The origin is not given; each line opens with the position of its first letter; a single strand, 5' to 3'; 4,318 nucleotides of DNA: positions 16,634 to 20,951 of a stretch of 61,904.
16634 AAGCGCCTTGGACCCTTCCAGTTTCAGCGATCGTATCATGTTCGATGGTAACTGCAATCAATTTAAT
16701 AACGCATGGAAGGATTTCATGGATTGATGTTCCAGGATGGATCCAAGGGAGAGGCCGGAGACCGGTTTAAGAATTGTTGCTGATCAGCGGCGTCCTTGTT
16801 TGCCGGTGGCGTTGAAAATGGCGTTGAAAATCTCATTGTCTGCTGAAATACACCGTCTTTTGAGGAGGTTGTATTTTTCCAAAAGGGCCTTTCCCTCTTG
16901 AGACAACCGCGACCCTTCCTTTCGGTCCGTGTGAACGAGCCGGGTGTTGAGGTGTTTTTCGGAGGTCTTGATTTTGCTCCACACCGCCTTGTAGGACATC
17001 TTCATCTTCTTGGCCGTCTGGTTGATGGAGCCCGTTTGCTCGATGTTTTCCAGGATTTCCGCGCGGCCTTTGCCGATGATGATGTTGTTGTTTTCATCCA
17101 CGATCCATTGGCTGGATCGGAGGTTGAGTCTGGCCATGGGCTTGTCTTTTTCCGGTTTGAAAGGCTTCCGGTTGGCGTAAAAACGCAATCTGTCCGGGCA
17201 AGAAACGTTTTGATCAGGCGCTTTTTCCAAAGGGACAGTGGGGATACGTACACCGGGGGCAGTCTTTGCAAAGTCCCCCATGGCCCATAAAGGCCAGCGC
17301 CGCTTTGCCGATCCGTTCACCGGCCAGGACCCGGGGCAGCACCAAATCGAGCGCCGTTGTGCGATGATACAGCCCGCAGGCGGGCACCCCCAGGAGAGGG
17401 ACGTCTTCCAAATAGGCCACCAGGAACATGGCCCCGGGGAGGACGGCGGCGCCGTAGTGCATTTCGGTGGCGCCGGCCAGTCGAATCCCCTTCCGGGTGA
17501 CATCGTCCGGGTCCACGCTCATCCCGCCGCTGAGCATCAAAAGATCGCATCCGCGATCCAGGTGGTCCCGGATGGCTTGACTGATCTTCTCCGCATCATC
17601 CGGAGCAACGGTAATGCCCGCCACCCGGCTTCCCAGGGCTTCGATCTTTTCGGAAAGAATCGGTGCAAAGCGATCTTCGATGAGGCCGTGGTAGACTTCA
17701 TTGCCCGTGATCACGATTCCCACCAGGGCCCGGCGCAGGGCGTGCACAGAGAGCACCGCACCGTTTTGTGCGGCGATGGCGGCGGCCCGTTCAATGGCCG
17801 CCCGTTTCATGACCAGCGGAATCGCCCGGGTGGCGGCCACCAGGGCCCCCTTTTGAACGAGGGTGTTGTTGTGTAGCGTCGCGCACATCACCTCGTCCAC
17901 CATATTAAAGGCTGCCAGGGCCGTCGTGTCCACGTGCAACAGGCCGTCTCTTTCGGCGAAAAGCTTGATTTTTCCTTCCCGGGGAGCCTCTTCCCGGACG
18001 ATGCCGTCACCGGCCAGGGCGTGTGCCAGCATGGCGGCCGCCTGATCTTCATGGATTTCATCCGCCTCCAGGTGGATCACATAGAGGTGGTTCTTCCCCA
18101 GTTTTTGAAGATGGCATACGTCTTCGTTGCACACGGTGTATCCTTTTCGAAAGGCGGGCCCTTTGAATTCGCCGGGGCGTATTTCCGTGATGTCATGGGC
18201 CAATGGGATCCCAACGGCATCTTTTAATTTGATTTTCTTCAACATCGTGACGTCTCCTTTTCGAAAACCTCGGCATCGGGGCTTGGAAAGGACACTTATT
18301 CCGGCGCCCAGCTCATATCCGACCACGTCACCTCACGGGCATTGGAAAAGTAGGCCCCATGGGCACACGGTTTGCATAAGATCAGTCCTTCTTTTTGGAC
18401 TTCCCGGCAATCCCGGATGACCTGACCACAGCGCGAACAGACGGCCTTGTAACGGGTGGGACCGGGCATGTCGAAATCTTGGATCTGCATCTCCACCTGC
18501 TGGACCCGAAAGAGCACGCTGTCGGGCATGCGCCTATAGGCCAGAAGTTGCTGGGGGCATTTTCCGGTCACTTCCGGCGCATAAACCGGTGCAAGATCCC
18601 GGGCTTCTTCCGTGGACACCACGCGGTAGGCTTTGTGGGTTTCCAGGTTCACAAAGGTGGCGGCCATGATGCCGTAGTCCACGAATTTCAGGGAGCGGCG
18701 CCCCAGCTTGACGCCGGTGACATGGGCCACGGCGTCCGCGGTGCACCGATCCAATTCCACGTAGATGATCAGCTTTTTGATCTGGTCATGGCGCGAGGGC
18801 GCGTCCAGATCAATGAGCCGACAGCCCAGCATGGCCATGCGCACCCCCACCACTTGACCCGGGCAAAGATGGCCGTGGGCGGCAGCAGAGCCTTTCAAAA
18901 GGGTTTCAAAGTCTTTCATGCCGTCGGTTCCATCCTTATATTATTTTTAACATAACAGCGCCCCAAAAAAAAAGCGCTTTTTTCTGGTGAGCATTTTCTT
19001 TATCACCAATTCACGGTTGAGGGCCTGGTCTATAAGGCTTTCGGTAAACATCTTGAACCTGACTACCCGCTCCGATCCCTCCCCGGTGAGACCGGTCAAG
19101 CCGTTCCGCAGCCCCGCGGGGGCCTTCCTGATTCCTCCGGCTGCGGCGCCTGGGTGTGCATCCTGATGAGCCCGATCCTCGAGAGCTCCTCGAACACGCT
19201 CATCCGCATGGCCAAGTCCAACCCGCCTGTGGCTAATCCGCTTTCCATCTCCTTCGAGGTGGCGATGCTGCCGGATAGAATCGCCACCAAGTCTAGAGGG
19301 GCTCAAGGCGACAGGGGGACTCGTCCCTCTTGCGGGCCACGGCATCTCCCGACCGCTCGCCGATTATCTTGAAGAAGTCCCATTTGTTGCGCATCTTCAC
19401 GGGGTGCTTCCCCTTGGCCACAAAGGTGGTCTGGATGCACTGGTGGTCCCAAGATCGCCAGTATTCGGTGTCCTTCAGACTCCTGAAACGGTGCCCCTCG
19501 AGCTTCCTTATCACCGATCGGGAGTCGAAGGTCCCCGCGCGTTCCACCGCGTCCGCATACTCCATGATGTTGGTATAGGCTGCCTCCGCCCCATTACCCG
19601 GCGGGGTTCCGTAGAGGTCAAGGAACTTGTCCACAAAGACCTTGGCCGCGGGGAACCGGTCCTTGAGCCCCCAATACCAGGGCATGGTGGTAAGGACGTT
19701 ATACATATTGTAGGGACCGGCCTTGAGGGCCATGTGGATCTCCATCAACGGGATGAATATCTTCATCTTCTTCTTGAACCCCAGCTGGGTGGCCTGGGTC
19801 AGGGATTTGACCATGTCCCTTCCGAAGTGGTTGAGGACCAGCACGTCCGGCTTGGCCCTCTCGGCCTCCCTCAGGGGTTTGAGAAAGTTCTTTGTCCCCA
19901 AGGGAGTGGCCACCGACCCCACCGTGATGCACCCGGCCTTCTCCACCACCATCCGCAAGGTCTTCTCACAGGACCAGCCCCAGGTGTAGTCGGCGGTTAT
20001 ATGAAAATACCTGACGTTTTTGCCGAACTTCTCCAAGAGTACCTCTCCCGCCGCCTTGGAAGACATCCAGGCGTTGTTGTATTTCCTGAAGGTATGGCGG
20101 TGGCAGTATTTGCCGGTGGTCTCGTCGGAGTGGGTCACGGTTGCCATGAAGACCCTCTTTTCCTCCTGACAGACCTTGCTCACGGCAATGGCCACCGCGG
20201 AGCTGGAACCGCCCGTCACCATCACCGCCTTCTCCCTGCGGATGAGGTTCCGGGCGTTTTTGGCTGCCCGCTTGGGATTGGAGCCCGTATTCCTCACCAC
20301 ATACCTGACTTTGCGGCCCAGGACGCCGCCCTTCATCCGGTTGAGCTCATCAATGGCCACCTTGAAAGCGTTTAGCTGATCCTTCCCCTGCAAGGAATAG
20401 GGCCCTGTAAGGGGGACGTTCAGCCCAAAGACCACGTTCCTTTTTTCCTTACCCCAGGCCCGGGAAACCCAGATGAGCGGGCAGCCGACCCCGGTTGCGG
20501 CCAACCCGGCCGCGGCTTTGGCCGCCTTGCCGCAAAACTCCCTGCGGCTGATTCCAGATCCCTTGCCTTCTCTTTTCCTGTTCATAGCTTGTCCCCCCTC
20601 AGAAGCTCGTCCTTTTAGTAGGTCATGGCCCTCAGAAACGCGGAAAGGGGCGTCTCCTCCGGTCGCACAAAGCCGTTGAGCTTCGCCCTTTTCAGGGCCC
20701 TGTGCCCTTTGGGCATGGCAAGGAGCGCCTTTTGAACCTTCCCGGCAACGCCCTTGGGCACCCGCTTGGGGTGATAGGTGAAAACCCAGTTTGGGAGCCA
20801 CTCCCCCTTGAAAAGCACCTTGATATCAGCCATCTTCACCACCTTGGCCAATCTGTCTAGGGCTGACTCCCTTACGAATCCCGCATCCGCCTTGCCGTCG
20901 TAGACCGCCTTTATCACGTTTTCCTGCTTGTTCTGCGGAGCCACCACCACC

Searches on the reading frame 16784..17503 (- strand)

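Call 89: search_protein_families(library=pfam, max_evalue=0.01, proteins=[window:16784-17503:-])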
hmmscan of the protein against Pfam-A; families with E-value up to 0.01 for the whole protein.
window:16784-17503:- (239 aa): 1 family
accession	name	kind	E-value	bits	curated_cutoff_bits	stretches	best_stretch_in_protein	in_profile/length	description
PF00126.33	HTH_1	-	1.9e-08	34.5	26.6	1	149-204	5-59/60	Bacterial regulatory helix-turn-helix protein, lysR family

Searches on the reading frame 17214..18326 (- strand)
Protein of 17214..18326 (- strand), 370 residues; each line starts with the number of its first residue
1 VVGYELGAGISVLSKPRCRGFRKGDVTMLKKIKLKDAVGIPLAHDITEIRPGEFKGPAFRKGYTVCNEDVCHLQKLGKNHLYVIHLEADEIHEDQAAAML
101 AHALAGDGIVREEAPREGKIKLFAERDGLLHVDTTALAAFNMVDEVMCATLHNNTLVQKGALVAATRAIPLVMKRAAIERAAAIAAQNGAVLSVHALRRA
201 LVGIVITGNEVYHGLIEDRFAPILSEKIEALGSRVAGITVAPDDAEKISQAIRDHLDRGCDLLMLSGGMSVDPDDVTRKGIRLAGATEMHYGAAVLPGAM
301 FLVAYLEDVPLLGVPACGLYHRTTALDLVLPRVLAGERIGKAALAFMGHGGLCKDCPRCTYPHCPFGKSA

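Call 40: search_protein_families(library=pfam, max_evalue=0.00001, proteins=[window:17214-18326:-])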
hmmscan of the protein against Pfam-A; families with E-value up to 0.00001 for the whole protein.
window:17214-18326:- (370 aa): 1 family
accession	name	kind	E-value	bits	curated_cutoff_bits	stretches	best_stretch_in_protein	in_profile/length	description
PF00994.29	MoCF_biosynth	-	3.8e-21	75.7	26.6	1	203-301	1-98/144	Probable molybdopterin binding domain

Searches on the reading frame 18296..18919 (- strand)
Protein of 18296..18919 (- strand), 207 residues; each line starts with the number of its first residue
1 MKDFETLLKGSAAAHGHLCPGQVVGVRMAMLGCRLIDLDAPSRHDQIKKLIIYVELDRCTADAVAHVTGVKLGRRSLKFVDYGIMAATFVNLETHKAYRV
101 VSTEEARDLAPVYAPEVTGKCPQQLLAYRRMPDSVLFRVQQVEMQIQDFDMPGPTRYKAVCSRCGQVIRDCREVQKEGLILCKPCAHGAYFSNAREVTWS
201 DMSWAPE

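Call 89: search_protein_families(library=pfam, max_evalue=0.01, proteins=[window:18296-18919:-])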
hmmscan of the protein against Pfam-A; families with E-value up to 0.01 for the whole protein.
window:18296-18919:- (207 aa): 2 families
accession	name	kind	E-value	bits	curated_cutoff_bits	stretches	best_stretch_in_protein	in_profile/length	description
PF02663.19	FmdE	-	4.9e-27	95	22.9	1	15-113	2-98/133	FmdE, Molybdenum formylmethanofuran dehydrogenase operon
PF01258.23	zf-dskA_traR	-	4.1e-05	23.9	24.9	1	157-190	5-35/36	Prokaryotic dksA/traR C4-type zinc finger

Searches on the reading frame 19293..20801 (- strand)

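Call 40: search_protein_families(library=pfam, max_evalue=0.00001, proteins=[window:19293-20801:-])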
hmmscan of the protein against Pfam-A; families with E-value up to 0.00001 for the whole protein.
window:19293-20801:- (502 aa): 3 families
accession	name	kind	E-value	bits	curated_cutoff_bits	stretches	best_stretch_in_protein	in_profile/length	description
PF13458.12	Peripla_BP_6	-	4.4e-73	247.3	31.7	1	124-464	3-338/343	Periplasmic binding protein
PF13433.12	Peripla_BP_5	-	2.6e-28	99.6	27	1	131-445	9-317/363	Periplasmic binding protein domain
PF01094.35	ANF_receptor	-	8.1e-14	51.9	25.4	1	143-374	3-241/353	Receptor family ligand binding region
